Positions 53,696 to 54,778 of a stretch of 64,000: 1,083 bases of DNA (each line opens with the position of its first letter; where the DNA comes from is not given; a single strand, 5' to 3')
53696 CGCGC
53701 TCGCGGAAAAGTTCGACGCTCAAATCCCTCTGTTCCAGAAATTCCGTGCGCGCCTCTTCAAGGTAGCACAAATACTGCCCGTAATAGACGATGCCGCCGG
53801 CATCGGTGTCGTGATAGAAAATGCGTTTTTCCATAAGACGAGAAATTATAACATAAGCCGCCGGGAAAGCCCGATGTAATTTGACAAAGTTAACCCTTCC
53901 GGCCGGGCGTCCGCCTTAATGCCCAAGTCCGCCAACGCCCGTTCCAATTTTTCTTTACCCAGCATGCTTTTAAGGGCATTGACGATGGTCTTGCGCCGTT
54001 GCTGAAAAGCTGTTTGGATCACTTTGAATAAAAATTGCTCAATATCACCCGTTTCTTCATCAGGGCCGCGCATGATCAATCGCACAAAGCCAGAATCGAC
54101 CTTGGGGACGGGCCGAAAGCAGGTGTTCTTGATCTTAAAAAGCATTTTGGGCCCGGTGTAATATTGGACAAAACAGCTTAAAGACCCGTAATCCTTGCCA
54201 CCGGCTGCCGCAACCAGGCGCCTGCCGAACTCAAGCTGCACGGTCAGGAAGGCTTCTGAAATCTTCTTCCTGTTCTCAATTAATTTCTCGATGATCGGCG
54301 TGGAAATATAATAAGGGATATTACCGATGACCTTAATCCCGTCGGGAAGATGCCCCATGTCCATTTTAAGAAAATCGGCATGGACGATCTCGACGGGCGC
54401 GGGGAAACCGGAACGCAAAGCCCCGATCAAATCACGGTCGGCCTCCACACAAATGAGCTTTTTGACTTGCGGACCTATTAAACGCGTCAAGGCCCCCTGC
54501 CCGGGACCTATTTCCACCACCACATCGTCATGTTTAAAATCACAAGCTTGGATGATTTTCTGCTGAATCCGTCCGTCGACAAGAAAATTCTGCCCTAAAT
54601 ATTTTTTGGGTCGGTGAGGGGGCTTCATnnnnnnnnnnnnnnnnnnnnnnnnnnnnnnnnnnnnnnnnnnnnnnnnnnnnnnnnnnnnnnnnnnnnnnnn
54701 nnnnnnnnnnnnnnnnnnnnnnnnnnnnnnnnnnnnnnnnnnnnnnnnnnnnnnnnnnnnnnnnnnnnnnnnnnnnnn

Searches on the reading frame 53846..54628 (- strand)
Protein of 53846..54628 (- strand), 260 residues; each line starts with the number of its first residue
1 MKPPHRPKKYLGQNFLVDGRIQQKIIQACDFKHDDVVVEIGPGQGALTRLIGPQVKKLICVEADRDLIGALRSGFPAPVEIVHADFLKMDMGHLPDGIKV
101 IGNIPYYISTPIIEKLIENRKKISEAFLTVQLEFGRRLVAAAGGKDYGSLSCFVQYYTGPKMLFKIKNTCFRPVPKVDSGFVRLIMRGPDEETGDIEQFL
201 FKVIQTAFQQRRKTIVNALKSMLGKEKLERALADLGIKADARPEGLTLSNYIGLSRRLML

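Call 54: search_protein_families(library=pfam, proteins=[window:53846-54628:-], max_evalue=0.00001)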
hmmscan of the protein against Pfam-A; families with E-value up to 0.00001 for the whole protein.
window:53846-54628:- (260 aa): 1 family
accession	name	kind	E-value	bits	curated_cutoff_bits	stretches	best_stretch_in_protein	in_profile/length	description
PF00398.26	RrnaAD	-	1.9e-55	188.2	24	1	7-252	4-255/263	Ribosomal RNA adenine dimethylase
